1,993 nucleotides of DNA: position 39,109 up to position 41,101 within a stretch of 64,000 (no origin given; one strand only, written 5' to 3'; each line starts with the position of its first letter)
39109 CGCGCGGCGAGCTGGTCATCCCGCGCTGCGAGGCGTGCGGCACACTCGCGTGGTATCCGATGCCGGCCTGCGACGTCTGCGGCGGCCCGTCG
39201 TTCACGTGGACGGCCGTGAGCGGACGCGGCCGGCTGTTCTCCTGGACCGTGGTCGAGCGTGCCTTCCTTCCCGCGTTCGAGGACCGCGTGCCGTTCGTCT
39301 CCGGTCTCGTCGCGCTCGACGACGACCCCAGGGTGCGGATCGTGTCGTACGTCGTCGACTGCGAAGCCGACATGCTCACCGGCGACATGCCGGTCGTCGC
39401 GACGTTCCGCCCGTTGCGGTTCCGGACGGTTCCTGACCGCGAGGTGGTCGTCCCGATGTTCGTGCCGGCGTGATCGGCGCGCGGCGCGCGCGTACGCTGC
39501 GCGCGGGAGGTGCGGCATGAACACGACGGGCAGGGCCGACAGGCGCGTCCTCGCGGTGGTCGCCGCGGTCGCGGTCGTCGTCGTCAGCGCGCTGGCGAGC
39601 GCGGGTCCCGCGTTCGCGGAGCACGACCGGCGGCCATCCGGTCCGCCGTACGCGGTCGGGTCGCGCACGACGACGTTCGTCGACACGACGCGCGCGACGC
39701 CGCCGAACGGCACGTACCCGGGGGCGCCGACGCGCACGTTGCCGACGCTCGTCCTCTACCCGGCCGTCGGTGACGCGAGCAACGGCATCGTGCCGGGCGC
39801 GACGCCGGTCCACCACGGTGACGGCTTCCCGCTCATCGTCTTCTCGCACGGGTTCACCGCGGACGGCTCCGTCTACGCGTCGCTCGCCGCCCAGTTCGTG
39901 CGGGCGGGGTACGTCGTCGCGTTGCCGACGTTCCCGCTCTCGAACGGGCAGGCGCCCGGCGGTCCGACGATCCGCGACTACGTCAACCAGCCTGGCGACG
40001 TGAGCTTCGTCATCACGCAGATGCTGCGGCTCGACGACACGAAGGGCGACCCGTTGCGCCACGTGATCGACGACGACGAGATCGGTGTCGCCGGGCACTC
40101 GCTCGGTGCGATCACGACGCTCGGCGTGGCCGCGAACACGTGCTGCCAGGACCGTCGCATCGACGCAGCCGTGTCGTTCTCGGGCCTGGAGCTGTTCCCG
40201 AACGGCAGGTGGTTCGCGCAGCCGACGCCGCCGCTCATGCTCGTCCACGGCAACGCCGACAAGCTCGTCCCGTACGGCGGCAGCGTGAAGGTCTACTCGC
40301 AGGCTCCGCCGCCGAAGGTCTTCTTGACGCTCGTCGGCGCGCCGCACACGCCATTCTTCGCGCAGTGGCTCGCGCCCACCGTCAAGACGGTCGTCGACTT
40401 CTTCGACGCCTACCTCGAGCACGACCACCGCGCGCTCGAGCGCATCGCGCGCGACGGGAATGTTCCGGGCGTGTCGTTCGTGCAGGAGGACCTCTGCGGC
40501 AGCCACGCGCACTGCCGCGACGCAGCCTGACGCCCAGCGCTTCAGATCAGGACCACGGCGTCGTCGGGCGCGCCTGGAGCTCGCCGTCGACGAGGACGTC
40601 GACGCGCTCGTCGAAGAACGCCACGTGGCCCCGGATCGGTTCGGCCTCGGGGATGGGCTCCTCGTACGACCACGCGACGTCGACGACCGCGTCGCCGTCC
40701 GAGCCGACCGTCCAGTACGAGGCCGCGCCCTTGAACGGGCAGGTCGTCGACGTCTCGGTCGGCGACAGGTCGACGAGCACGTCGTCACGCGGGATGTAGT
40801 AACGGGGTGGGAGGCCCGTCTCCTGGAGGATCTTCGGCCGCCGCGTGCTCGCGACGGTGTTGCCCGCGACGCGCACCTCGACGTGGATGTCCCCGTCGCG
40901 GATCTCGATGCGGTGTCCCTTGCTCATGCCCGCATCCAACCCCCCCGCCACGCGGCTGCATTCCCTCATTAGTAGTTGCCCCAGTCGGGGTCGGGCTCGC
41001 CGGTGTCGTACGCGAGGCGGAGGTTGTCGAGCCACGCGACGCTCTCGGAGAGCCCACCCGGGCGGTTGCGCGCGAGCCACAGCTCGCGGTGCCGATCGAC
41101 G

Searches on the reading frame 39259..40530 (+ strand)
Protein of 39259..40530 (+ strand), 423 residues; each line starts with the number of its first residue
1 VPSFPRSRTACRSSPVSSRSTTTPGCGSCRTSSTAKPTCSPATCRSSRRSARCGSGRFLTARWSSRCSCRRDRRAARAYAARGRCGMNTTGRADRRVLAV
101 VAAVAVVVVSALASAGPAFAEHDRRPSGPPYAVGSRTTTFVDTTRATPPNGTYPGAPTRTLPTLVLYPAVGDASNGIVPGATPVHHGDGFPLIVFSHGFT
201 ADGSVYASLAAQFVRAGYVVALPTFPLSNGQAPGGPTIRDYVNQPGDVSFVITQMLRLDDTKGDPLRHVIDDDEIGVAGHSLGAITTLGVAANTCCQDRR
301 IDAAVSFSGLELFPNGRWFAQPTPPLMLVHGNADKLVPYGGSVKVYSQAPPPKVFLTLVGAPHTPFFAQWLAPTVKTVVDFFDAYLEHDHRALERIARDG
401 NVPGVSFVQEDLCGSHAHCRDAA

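Call 10: search_protein_families(library=pfam, proteins=[window:39259-40530:+])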
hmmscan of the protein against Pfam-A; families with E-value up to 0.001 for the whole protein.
window:39259-40530:+ (423 aa): 7 families
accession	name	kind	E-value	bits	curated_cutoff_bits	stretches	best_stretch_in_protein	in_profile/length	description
PF03403.19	PAF-AH_p_II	-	9e-10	38.1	20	1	182-222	92-132/372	Platelet-activating factor acetylhydrolase, isoform II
PF12146.15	Hydrolase_4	-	9.9e-07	28.7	27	0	323-358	191-227/239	Serine aminopeptidase, S33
PF12740.14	PETase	-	3e-05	24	28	1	245-391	96-238/263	PET hydrolase-like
PF07224.18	Chlorophyllase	-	4.9e-05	22.7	26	1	182-296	35-139/301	Chlorophyllase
PF12695.13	Abhydrolase_5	-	5.6e-05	23.4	27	0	274-364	58-141/164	Alpha/beta hydrolase family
PF00561.26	Abhydrolase_1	-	0.00023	21.3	25.8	0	306-367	182-242/245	alpha/beta hydrolase fold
PF20434.5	BD-FAE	-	0.00066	19.7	26.8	0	321-347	187-213/215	BD-FAE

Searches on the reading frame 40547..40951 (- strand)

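Call 26: search_protein_families(library=pfam, proteins=[window:40547-40951:-], max_evalue=0.01)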
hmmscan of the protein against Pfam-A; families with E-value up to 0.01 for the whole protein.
window:40547-40951:- (134 aa): 1 family
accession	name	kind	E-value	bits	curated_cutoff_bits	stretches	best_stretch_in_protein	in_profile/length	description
PF04248.19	NTP_transf_9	-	8.6e-33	112.5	22.1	1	24-114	1-92/93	Domain of unknown function (DUF427)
